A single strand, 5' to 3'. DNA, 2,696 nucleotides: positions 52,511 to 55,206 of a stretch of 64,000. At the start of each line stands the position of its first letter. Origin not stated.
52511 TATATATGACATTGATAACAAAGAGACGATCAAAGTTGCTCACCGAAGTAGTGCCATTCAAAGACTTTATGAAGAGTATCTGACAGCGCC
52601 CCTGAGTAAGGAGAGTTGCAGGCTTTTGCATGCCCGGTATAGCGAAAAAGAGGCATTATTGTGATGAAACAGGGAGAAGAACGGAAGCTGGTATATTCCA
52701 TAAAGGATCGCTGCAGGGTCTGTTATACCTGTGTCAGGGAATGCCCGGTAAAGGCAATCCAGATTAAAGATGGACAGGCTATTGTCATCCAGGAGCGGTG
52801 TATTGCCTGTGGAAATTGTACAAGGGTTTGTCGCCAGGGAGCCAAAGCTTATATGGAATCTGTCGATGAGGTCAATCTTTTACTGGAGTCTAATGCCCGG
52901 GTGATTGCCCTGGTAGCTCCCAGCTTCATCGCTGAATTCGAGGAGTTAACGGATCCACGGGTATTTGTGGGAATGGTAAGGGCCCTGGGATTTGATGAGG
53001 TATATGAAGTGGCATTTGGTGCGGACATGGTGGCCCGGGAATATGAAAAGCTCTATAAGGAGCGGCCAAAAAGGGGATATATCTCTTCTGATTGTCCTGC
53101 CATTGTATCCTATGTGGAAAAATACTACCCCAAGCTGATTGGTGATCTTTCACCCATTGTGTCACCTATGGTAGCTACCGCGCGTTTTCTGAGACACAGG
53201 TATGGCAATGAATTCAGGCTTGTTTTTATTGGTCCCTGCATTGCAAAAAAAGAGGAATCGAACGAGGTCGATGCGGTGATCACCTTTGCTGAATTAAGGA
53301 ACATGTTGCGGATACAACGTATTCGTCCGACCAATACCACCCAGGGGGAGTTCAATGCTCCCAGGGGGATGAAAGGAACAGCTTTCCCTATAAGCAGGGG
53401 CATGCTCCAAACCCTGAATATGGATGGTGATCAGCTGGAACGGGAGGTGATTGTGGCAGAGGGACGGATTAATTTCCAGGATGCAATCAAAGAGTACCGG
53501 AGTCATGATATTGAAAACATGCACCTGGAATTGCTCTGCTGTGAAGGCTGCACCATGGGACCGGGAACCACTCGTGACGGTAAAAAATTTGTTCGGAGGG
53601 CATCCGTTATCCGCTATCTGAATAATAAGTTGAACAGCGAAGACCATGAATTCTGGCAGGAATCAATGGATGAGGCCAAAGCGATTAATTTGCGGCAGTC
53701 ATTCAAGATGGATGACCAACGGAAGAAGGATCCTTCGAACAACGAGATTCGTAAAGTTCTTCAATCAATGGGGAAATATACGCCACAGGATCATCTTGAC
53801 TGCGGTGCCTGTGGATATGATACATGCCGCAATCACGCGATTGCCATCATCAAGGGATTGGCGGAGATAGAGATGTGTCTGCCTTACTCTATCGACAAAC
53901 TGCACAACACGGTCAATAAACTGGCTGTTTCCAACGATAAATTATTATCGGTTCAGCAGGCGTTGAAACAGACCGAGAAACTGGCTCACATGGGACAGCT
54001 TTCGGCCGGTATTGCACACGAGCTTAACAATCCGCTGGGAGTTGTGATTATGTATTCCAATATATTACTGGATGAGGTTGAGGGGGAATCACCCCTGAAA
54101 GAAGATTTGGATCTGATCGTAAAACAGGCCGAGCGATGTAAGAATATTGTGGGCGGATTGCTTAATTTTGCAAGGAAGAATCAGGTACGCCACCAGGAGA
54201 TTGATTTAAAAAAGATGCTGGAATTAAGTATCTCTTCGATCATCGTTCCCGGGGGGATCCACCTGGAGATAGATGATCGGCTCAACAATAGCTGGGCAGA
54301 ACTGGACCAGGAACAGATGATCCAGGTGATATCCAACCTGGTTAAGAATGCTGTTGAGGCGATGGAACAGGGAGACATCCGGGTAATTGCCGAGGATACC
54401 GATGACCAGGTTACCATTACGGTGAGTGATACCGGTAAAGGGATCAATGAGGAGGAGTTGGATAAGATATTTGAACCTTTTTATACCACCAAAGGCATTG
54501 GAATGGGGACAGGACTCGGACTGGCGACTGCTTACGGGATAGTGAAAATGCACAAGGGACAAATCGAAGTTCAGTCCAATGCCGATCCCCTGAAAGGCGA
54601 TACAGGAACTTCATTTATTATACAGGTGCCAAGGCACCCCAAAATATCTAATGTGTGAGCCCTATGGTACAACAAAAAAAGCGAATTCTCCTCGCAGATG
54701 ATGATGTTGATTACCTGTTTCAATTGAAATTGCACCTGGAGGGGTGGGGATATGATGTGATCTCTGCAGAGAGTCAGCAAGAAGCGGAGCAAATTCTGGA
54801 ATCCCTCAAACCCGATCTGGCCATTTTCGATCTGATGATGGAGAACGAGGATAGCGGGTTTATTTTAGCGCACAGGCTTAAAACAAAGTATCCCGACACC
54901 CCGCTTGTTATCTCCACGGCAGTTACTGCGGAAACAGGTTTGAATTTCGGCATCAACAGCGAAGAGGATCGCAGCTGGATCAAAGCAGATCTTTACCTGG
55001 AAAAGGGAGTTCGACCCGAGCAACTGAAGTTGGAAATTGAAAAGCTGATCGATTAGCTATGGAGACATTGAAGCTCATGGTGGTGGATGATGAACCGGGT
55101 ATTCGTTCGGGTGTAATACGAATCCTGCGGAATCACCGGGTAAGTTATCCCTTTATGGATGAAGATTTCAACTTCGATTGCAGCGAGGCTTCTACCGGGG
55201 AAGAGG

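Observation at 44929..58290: Hydrogenase island: HydCBA operon bracketed by two sensory H-domain paralogues, a PP2C phosphatase, a three-protein phosphorelay, Rex and a TM1266-like regulator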

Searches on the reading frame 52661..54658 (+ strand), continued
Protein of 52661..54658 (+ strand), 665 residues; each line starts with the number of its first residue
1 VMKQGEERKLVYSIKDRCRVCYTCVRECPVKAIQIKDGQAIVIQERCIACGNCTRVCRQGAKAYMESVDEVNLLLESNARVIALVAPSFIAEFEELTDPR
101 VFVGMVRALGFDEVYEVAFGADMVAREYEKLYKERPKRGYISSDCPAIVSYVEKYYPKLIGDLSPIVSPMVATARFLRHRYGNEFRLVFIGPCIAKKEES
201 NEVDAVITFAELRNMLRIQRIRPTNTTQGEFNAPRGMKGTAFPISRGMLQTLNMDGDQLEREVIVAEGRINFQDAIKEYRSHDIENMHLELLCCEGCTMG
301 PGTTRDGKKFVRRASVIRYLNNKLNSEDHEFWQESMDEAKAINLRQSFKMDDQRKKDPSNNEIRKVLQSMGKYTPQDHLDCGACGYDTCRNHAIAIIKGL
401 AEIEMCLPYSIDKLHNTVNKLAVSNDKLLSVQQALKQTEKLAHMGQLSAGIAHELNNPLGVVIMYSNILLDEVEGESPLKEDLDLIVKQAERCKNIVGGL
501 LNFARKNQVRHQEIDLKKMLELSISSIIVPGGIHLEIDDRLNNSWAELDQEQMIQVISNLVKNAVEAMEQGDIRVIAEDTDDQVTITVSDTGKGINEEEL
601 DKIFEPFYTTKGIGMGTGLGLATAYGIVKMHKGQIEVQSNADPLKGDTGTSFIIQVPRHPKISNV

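Call 39: search_protein_families(library=ncbifam, proteins=[L024:13601-14986:+, L024:15007-16218:+, L024:16220-17296:+, L024:5141-5749:+, L019:16255-17682:+, L058:20374-21801:+, L038:14923-16350:+, L029:5208-5726:+, L024:4042-4926:-, L027:15491-15853:+], max_evalue=0.00001)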
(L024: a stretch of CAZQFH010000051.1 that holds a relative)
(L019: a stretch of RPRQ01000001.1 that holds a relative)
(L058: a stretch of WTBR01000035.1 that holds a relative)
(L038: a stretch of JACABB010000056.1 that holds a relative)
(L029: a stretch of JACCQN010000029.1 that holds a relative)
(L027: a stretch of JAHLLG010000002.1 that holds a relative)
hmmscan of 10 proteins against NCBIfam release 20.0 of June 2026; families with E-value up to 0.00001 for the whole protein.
L024:13601-14986:+ (461 aa): 17 families
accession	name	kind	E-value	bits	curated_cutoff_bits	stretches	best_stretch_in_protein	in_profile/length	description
TIGR03955.1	rSAM_HydG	equivalog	4.4e-154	513.4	312.15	1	2-461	9-470/470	[FeFe] hydrogenase H-cluster radical SAM maturase HydG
TIGR02351.2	thiH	equivalog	7.2e-88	295.1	380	1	15-372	13-358/364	2-iminoacetate synthase ThiH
TIGR04158.1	rSAM_MIA_synth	equivalog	2e-26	92.6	400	1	50-359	34-348/368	3-methyl-2-indolic acid synthase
TIGR03910.1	pyrrolys_PylB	equivalog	8.6e-26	90.6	348.2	1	23-299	4-270/347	methylornithine synthase PylB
TIGR03956.1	rSAM_HydE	equivalog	1.4e-25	90.3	254.6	1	30-243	4-210/340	[FeFe] hydrogenase H-cluster radical SAM maturase HydE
TIGR00433.2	bioB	equivalog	1.8e-15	57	225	1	41-321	7-278/307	biotin synthase BioB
NF005609.0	PRK07360.1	equivalog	6.7e-11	41.5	426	1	21-150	5-137/374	7,8-didemethyl-8-hydroxy-5-deazariboflavin synthase subunit CofH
TIGR03700.1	mena_SCO4494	equivalog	2.2e-10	40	434.55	1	27-150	1-123/351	aminofutalosine synthase MqnE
TIGR03699.1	menaquin_MqnC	equivalog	8.5e-10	38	428.1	1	36-149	2-115/342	cyclic dehypoxanthinyl futalosine synthase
TIGR03551.1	F420_cofH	equivalog_domain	1.1e-09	37.6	374.1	1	43-151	7-115/345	5-amino-6-(D-ribitylamino)uracil--L-tyrosine 4-hydroxyphenyl transferase CofH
NF006276.0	PRK08444.1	equivalog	2.6e-08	33.3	560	1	26-148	2-122/353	aminofutalosine synthase MqnE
TIGR00423.1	TIGR00423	subfamily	3.4e-08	33.1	260.25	1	82-153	12-83/310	CofH family radical SAM protein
TIGR03550.1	F420_cofG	equivalog_domain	6e-07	28.9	213.35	1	76-135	7-64/322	7,8-didemethyl-8-hydroxy-5-deazariboflavin synthase CofG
NF004884.0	PRK06245.1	equivalog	1.6e-06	27.3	209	1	80-145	20-83/340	7,8-didemethyl-8-hydroxy-5-deazariboflavin synthase subunit CofG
NF006687.0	PRK09234.1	equivalog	3.3e-06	25.5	1018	1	17-149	472-605/849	bifunctional FO biosynthesis protein CofGH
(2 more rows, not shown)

L024:15007-16218:+ (403 aa): 11 families
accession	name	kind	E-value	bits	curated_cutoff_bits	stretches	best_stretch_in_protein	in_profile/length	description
TIGR03918.1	GTP_HydF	equivalog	5.7e-140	466.6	325.55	1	8-394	7-392/392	[FeFe] hydrogenase H-cluster maturation GTPase HydF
TIGR03594.1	GTPase_EngA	equivalog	1.7e-23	83.3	306.7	1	9-168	176-346/432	ribosome biogenesis GTPase Der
TIGR00231.1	small_GTP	domain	4.1e-23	81.9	42.5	1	10-165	5-163/164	GTP-binding protein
TIGR00450.1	mnmE_trmE_thdF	equivalog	2.2e-22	79.8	252.6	1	10-170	211-369/446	tRNA uridine-5-carboxymethylaminomethyl(34) synthesis GTPase MnmE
NF003661.0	PRK05291.1-3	equivalog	2.7e-22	79.7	380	1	10-171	218-373/448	tRNA uridine-5-carboxymethylaminomethyl(34) synthesis GTPase MnmE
NF000908.1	PRK00089.1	equivalog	5.2e-22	78.5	237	1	11-172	6-171/291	GTPase Era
TIGR00436.1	era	equivalog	5.3e-18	65.3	116.25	1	11-177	3-172/270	GTPase Era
NF002828.0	PRK03003.1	equivalog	2.8e-11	42.7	631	1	10-127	215-336/477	ribosome biogenesis GTPase Der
NF007071.0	PRK09518.1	equivalog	5.7e-10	38.3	953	1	10-68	446-503/706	bifunctional cytidylate kinase/GTPase Der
TIGR03598.1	GTPase_YsxC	equivalog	3.1e-09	36.8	124.45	1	8-157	18-178/186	ribosome biogenesis GTP-binding protein YihA/YsxC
TIGR03156.1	GTP_HflX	equivalog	3.2e-06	26.3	216.75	1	7-167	188-350/351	GTPase HflX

L024:16220-17296:+ (358 aa): 19 families
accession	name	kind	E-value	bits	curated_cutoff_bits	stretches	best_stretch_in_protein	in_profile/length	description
TIGR03956.1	rSAM_HydE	equivalog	5.9e-98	328.2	254.6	1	3-343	3-334/340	[FeFe] hydrogenase H-cluster radical SAM maturase HydE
TIGR03910.1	pyrrolys_PylB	equivalog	1.6e-34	119.4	348.2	1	2-302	9-300/347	methylornithine synthase PylB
TIGR00433.2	bioB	equivalog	1.1e-25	90.6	225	1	11-299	3-282/307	biotin synthase BioB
TIGR02351.2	thiH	equivalog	5.2e-23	81.7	380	1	4-205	28-227/364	2-iminoacetate synthase ThiH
TIGR03955.1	rSAM_HydG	equivalog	8.4e-19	67.3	312.15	1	12-231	49-270/470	[FeFe] hydrogenase H-cluster radical SAM maturase HydG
TIGR03957.1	rSAM_HmdB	equivalog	2.5e-13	49.9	320.9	1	14-298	4-278/317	5,10-methenyltetrahydromethanopterin hydrogenase cofactor biosynthesis protein HmdB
TIGR03551.1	F420_cofH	equivalog_domain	4.5e-12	45.5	374.1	1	12-127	2-117/345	5-amino-6-(D-ribitylamino)uracil--L-tyrosine 4-hydroxyphenyl transferase CofH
NF005609.0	PRK07360.1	equivalog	1.2e-10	40.7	426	1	2-124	12-137/374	7,8-didemethyl-8-hydroxy-5-deazariboflavin synthase subunit CofH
NF006308.0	PRK08508.1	equivalog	2e-10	40.4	377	1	55-240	14-196/279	biotin synthase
NF006687.0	PRK09234.1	equivalog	2.3e-10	39.3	1018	1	9-104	490-587/849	bifunctional FO biosynthesis protein CofGH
TIGR03700.1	mena_SCO4494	equivalog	2.5e-09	36.5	434.55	1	5-124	5-123/351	aminofutalosine synthase MqnE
TIGR00423.1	TIGR00423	subfamily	3.6e-09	36.3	260.25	1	52-130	9-85/310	CofH family radical SAM protein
TIGR03699.1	menaquin_MqnC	equivalog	1.6e-07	30.5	428.1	1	11-126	3-118/342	cyclic dehypoxanthinyl futalosine synthase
NF001199.0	PRK00164.2-1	equivalog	5.6e-07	29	231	1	52-186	16-145/308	GTP 3',8-cyclase MoaA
TIGR02668.1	moaA_archaeal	equivalog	6.7e-07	28.6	325.25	1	52-186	14-143/303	GTP 3',8-cyclase MoaA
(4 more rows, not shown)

L024:5141-5749:+ (202 aa): 45 families (the best 25 are shown)
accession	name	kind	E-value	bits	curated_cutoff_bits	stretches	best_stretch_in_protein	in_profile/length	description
NF045717.1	DVU0259_DivK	exception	4.4e-16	59.1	160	1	34-130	3-99/117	DVU0259 family response regulator domain-containing protein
NF007135.0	PRK09581.1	equivalog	1.6e-15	56.8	474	1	33-138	2-106/457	PleD family two-component system response regulator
TIGR02154.1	PhoB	equivalog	3e-13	49.6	296.2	1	33-115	2-83/226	phosphate regulon transcriptional regulator PhoB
NF053854.1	RespRegPhoBBctds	equivalog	4.6e-13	49.1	270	1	36-113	1-76/225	two-component system response regulator PhoB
NF040534.1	resp_reg_YycF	equivalog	6.6e-13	48.5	340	1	35-105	2-71/231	response regulator YycF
NF045944.1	ResRegRpaBCyano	equivalog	1.1e-11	44.6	330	1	37-119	1-79/229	response regulator transcription factor RpaB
NF040689.1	MtrAB_MtrA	equivalog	4.6e-11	42.5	300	1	36-115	1-76/219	MtrAB system response regulator MtrA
NF033117.2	vanR_ACDEGLN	exception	4.9e-11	42.6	350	1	36-103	1-67/226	VanR-ABDEGLN family response regulator transcription factor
NF047465.1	hybrid_HK_LvrA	exception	1e-10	40.3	1200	1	19-113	453-545/819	hybrid histidine kinase/response regulator LvrA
NF051870.1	NAssimRespRegNtrX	equivalog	4e-10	39.2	600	1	34-141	2-108/452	nitrogen assimilation response regulator NtrX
NF009971.0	PRK13435.1-2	subfamily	6.2e-10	39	151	1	35-158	2-122/141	response regulator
NF007005.1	PRK09468.1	equivalog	1.2e-09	38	331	1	33-103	3-72/237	osmolarity response regulator transcription factor OmpR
NF008199.0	PRK10955.1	equivalog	3.8e-09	36.8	341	1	34-101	2-67/232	envelope stress response regulator transcription factor CpxR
NF051850.1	RespRegRprY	equivalog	4.4e-09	36.1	370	1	33-101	4-71/234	response regulator transcription factor RprY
NF041367.1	CheY_Halo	equivalog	4.5e-09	36.7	200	1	36-146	1-108/114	chemotaxis protein CheY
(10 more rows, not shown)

L019:16255-17682:+ (475 aa): 15 families
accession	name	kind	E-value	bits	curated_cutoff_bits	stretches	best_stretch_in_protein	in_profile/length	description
TIGR03955.1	rSAM_HydG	equivalog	1.1e-150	502.1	312.15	1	13-475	6-470/470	[FeFe] hydrogenase H-cluster radical SAM maturase HydG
TIGR02351.2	thiH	equivalog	8.5e-88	294.8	380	1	35-386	19-358/364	2-iminoacetate synthase ThiH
TIGR04158.1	rSAM_MIA_synth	equivalog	7.6e-28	97.3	400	1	71-375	42-350/368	3-methyl-2-indolic acid synthase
TIGR03910.1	pyrrolys_PylB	equivalog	1.6e-23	83.2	348.2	1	37-312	4-269/347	methylornithine synthase PylB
TIGR03956.1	rSAM_HydE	equivalog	3.4e-22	79.1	254.6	1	45-253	5-206/340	[FeFe] hydrogenase H-cluster radical SAM maturase HydE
TIGR00433.2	bioB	equivalog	8.2e-16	58.1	225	1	52-320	4-260/307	biotin synthase BioB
NF005609.0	PRK07360.1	equivalog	4.1e-12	45.5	426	1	34-171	4-141/374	7,8-didemethyl-8-hydroxy-5-deazariboflavin synthase subunit CofH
TIGR03700.1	mena_SCO4494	equivalog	1.6e-11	43.8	434.55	1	42-162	2-121/351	aminofutalosine synthase MqnE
TIGR03551.1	F420_cofH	equivalog_domain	9e-10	37.9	374.1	1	63-170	12-117/345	5-amino-6-(D-ribitylamino)uracil--L-tyrosine 4-hydroxyphenyl transferase CofH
NF006308.0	PRK08508.1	equivalog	7.1e-09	35.3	377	1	98-367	16-275/279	biotin synthase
NF006276.0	PRK08444.1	equivalog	3.4e-08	32.9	560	1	40-172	2-129/353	aminofutalosine synthase MqnE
TIGR00423.1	TIGR00423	subfamily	4.5e-08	32.7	260.25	1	96-165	12-81/310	CofH family radical SAM protein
TIGR03699.1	menaquin_MqnC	equivalog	7.1e-08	31.7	428.1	1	50-162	2-114/342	cyclic dehypoxanthinyl futalosine synthase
TIGR03550.1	F420_cofG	equivalog_domain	1e-06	28.2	213.35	1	90-150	7-65/322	7,8-didemethyl-8-hydroxy-5-deazariboflavin synthase CofG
NF004884.0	PRK06245.1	equivalog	2.2e-06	26.8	209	1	95-159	21-83/340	7,8-didemethyl-8-hydroxy-5-deazariboflavin synthase subunit CofG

L058:20374-21801:+ (475 aa): 15 families
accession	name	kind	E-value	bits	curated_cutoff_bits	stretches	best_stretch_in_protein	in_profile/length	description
TIGR03955.1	rSAM_HydG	equivalog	2.9e-152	507.4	312.15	1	8-475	1-470/470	[FeFe] hydrogenase H-cluster radical SAM maturase HydG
TIGR02351.2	thiH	equivalog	6.3e-89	298.6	380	1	34-386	18-358/364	2-iminoacetate synthase ThiH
TIGR04158.1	rSAM_MIA_synth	equivalog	2.7e-24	85.6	400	1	83-376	54-351/368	3-methyl-2-indolic acid synthase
TIGR03910.1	pyrrolys_PylB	equivalog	1.3e-23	83.4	348.2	1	37-312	4-269/347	methylornithine synthase PylB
TIGR03956.1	rSAM_HydE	equivalog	5.7e-21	75.1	254.6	1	45-250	5-203/340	[FeFe] hydrogenase H-cluster radical SAM maturase HydE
NF005609.0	PRK07360.1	equivalog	5.6e-13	48.4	426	1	34-185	4-153/374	7,8-didemethyl-8-hydroxy-5-deazariboflavin synthase subunit CofH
TIGR00433.2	bioB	equivalog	7.9e-13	48.3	225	1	53-335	5-278/307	biotin synthase BioB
TIGR03700.1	mena_SCO4494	equivalog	3.7e-11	42.6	434.55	1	43-163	3-122/351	aminofutalosine synthase MqnE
TIGR03551.1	F420_cofH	equivalog_domain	1.2e-09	37.5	374.1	1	56-185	6-130/345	5-amino-6-(D-ribitylamino)uracil--L-tyrosine 4-hydroxyphenyl transferase CofH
TIGR03699.1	menaquin_MqnC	equivalog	6.4e-09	35.1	428.1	1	50-163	2-115/342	cyclic dehypoxanthinyl futalosine synthase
TIGR00423.1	TIGR00423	subfamily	4.3e-08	32.8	260.25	1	96-167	12-83/310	CofH family radical SAM protein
NF006276.0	PRK08444.1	equivalog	1.2e-07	31.1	560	1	40-163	2-123/353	aminofutalosine synthase MqnE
NF004884.0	PRK06245.1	equivalog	2.7e-07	29.8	209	1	94-161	20-85/340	7,8-didemethyl-8-hydroxy-5-deazariboflavin synthase subunit CofG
TIGR03550.1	F420_cofG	equivalog_domain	4.2e-07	29.4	213.35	1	95-152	10-67/322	7,8-didemethyl-8-hydroxy-5-deazariboflavin synthase CofG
NF006308.0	PRK08508.1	equivalog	7.7e-07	28.6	377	1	98-358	16-261/279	biotin synthase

L038:14923-16350:+ (475 aa): 17 families
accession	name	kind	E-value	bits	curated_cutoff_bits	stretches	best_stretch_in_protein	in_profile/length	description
TIGR03955.1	rSAM_HydG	equivalog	2.8e-151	504.1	312.15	1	14-475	7-470/470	[FeFe] hydrogenase H-cluster radical SAM maturase HydG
TIGR02351.2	thiH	equivalog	8.5e-91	304.7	380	1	33-386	17-358/364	2-iminoacetate synthase ThiH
TIGR04158.1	rSAM_MIA_synth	equivalog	4.1e-27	94.9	400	1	39-376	10-351/368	3-methyl-2-indolic acid synthase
TIGR03910.1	pyrrolys_PylB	equivalog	1.7e-25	89.7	348.2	1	36-313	3-270/347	methylornithine synthase PylB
TIGR03956.1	rSAM_HydE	equivalog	4.2e-24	85.4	254.6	1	42-313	2-261/340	[FeFe] hydrogenase H-cluster radical SAM maturase HydE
TIGR00433.2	bioB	equivalog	1.7e-16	60.3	225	1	51-320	3-260/307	biotin synthase BioB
NF005609.0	PRK07360.1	equivalog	1.1e-13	50.7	426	1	34-170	4-140/374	7,8-didemethyl-8-hydroxy-5-deazariboflavin synthase subunit CofH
TIGR03700.1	mena_SCO4494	equivalog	5.3e-13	48.6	434.55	1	42-172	2-128/351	aminofutalosine synthase MqnE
TIGR03551.1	F420_cofH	equivalog_domain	1.7e-10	40.3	374.1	1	55-172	5-119/345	5-amino-6-(D-ribitylamino)uracil--L-tyrosine 4-hydroxyphenyl transferase CofH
TIGR03699.1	menaquin_MqnC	equivalog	1.9e-09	36.8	428.1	1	50-162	2-114/342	cyclic dehypoxanthinyl futalosine synthase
NF006308.0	PRK08508.1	equivalog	3.2e-09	36.4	377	1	98-338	16-247/279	biotin synthase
NF006276.0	PRK08444.1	equivalog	9.8e-09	34.7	560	1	40-173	2-130/353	aminofutalosine synthase MqnE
TIGR00423.1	TIGR00423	subfamily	1e-08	34.8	260.25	1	96-165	12-81/310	CofH family radical SAM protein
TIGR03550.1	F420_cofG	equivalog_domain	4.2e-08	32.7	213.35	1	90-151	7-66/322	7,8-didemethyl-8-hydroxy-5-deazariboflavin synthase CofG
NF004884.0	PRK06245.1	equivalog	6.6e-08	31.8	209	1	95-160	21-84/340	7,8-didemethyl-8-hydroxy-5-deazariboflavin synthase subunit CofG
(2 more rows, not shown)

L029:5208-5726:+ (172 aa): 44 families (the best 25 are shown)
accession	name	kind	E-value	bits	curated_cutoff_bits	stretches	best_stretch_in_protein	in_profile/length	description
NF045717.1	DVU0259_DivK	exception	1.3e-16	60.8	160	1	4-90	3-88/117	DVU0259 family response regulator domain-containing protein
NF007135.0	PRK09581.1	equivalog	7.9e-16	57.9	474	1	3-108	2-106/457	PleD family two-component system response regulator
NF040534.1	resp_reg_YycF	equivalog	4.1e-13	49.1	340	1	5-71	2-67/231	response regulator YycF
NF053854.1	RespRegPhoBBctds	equivalog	6e-13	48.7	270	1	6-83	1-76/225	two-component system response regulator PhoB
TIGR02154.1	PhoB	equivalog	9.8e-13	47.9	296.2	1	3-85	2-83/226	phosphate regulon transcriptional regulator PhoB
NF045944.1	ResRegRpaBCyano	equivalog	1.2e-11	44.4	330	1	7-74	1-67/229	response regulator transcription factor RpaB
NF051870.1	NAssimRespRegNtrX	equivalog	1.8e-11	43.6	600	1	4-117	2-114/452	nitrogen assimilation response regulator NtrX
NF033117.2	vanR_ACDEGLN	exception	2e-11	43.9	350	1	6-72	1-66/226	VanR-ABDEGLN family response regulator transcription factor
NF040689.1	MtrAB_MtrA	equivalog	1.3e-10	41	300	1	6-72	1-66/219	MtrAB system response regulator MtrA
NF009971.0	PRK13435.1-2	subfamily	4.6e-10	39.5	151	1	5-128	2-122/141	response regulator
NF011695.0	PRK15115.1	equivalog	4.6e-10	38.8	763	1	3-86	6-86/445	two-component system response regulator GlrR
NF047465.1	hybrid_HK_LvrA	exception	9.8e-10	37.1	1200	1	3-83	467-545/819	hybrid histidine kinase/response regulator LvrA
NF007005.1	PRK09468.1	equivalog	3.8e-09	36.3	331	1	3-69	3-68/237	osmolarity response regulator transcription factor OmpR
NF007689.0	PRK10365.1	equivalog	5.7e-09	35.3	760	1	3-121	5-121/441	sigma-54-dependent response regulator transcription factor ZraR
NF047793.1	ResRegPgtA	equivalog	5.7e-09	35.3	650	1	3-75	5-76/414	two-component system response regulator PgtA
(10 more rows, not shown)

L024:4042-4926:- (294 aa): 3 families
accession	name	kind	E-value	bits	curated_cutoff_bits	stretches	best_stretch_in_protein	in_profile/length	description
NF038347.1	FtsX_Gpos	exception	3.2e-46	158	225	1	17-286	22-296/296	permease-like cell division protein FtsX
TIGR00439.2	FtsX_Gneg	equivalog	5.5e-43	147.2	255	1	17-286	19-292/292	permease-like cell division protein FtsX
NF038346.1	FtsX_actino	exception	1e-30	107.2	250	1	14-286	16-307/308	permease-like cell division protein FtsX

L027:15491-15853:+ (120 aa): 1 family
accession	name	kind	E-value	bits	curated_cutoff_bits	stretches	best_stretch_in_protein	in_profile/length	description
NF052640.1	CPBP_M949_0222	equivalog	7.6e-08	32.5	220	1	4-119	98-210/213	M949_0222 family glutamic-type intramembrane endopeptidase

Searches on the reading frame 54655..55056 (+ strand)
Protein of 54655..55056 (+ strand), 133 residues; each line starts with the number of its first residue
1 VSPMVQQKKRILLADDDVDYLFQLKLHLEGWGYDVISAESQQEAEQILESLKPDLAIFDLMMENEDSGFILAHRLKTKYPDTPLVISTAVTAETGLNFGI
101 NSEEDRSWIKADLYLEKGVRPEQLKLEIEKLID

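Call 3: search_protein_families(library=pfam, proteins=[window:54655-55056:+])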
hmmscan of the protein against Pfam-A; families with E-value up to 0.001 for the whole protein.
window:54655-55056:+ (133 aa): 1 family
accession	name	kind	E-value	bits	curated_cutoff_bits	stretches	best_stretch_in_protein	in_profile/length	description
PF00072.30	Response_reg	-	8.9e-14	52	30.2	1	11-125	1-107/111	Response regulator receiver domain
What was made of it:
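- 54655..55056 (+): Stand-alone receiver (REC) protein; the acidic pocket, the phospho-Asp, Ser/Thr and Lys are all present. Pfam Response_reg E 8.9e-14 (call 3).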
